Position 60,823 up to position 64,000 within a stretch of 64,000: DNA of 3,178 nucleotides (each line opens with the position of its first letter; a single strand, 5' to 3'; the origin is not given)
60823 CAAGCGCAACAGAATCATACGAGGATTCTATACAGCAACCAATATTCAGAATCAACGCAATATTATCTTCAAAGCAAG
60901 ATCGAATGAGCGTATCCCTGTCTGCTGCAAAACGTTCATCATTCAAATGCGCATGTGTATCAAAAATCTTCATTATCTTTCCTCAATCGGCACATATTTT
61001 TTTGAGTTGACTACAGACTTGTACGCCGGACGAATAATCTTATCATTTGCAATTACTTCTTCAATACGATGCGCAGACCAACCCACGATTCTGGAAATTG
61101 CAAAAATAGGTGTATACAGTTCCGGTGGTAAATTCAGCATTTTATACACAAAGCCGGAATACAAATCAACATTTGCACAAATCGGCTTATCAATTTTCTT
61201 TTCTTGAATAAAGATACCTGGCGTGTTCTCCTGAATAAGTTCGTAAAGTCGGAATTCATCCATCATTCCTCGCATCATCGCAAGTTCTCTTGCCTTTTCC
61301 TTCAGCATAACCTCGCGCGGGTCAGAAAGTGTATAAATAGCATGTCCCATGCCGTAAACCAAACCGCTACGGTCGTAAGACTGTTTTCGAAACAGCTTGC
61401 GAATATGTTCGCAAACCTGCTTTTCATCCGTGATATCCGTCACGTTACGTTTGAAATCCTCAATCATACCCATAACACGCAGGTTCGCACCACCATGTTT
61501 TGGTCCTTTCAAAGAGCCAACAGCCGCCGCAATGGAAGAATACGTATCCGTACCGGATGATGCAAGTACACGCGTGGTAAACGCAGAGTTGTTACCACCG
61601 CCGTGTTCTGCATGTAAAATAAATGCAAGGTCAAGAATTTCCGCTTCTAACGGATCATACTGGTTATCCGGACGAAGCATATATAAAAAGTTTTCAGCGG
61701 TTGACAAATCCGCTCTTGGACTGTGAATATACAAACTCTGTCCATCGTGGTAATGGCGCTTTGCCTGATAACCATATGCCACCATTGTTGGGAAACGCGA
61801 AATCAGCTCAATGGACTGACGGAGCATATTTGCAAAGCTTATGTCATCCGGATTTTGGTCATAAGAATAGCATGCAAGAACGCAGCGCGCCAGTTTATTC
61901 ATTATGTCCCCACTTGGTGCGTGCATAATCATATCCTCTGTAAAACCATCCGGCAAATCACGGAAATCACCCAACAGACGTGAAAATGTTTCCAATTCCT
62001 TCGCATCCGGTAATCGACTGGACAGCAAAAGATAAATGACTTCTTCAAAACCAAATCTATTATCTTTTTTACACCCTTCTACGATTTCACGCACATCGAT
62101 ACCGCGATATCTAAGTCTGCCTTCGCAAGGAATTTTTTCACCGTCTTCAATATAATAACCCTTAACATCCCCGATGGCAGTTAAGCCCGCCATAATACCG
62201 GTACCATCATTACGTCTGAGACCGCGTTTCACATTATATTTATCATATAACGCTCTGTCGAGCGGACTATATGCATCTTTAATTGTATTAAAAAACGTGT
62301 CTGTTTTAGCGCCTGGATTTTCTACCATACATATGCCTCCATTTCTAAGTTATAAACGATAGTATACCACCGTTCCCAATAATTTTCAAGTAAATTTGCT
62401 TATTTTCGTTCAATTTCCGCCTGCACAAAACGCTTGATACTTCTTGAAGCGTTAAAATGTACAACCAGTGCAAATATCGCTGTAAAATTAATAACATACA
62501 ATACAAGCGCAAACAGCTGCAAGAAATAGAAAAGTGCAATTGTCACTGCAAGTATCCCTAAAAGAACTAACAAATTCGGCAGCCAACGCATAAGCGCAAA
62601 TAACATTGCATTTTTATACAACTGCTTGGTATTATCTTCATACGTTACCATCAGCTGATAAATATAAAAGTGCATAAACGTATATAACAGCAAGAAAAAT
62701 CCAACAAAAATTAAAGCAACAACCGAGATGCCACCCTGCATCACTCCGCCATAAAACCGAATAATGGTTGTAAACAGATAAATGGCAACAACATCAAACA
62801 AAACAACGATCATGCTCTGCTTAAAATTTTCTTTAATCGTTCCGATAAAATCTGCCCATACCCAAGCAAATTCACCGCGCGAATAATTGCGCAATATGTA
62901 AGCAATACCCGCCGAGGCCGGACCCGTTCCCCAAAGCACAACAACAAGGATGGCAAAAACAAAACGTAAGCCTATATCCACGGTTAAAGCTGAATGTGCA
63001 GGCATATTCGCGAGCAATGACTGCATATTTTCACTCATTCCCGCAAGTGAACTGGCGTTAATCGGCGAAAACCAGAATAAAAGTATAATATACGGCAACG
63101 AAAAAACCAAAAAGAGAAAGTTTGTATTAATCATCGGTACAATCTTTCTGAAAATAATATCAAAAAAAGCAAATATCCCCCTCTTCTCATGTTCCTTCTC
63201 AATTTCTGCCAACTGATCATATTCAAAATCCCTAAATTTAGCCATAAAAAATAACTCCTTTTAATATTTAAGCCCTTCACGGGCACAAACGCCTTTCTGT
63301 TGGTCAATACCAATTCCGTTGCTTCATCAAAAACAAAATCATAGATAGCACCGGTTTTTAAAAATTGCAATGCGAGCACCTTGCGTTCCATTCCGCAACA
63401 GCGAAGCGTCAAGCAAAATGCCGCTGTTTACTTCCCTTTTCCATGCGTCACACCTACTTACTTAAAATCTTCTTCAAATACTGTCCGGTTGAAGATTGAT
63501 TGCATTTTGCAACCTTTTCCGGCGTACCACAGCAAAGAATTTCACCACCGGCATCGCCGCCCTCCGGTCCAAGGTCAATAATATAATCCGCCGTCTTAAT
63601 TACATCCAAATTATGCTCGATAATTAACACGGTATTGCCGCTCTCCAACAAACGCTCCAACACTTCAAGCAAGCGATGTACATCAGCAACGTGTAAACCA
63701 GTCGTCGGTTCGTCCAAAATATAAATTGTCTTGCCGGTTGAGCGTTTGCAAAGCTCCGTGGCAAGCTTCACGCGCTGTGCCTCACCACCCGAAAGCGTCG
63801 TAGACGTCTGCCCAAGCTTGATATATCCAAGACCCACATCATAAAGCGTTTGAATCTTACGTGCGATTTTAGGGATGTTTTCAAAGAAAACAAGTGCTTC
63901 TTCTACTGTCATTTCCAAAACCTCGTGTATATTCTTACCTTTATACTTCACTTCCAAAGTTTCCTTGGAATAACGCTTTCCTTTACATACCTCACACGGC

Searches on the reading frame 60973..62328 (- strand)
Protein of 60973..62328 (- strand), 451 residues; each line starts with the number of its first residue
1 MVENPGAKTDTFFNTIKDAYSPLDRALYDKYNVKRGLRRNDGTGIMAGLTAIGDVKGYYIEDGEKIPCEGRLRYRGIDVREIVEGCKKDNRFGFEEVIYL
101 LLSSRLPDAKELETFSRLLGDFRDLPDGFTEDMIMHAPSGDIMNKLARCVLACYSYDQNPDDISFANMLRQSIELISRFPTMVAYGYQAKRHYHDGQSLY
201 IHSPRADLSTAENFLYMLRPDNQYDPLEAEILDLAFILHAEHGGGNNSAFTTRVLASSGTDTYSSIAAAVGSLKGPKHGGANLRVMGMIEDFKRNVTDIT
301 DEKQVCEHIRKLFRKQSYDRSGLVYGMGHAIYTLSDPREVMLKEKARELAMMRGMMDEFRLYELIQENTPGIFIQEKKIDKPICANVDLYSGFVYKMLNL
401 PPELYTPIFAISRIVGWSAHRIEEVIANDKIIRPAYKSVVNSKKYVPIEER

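Call 45: search_protein_families(library=pfam, proteins=[window:60973-62328:-], max_evalue=0.0001)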
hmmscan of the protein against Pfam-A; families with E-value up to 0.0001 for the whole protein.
window:60973-62328:- (451 aa): 1 family
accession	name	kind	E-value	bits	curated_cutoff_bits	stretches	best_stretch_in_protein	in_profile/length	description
PF00285.26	Citrate_synt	-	1.5e-112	376.6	27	1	43-435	3-357/357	Citrate synthase, C-terminal domain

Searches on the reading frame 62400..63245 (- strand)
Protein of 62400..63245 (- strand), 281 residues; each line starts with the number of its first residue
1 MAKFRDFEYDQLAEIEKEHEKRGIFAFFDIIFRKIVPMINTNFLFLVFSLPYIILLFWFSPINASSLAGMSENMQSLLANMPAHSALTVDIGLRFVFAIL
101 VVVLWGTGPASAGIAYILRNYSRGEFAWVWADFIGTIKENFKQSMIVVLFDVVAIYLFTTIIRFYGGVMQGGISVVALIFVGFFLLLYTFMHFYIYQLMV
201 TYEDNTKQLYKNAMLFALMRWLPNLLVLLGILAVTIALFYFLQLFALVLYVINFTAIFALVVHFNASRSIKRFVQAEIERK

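Call 45: search_protein_families(library=pfam, proteins=[window:62400-63245:-], max_evalue=0.0001)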
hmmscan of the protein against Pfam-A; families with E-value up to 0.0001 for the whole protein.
window:62400-63245:- (281 aa): 1 family
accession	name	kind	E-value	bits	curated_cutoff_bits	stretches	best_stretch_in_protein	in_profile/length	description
PF04854.19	DUF624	-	6.9e-07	29.8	24.2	1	95-158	8-73/77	Protein of unknown function, DUF624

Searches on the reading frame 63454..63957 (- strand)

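Call 87: search_protein_families(library=pfam, proteins=[window:63454-63957:-], max_evalue=0.0001)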
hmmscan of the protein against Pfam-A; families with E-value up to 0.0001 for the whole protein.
window:63454-63957:- (167 aa): 1 family
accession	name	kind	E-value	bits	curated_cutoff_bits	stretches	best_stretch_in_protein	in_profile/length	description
PF00005.33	ABC_tran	-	3.9e-06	27.9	25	1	16-86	74-137/137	ABC transporter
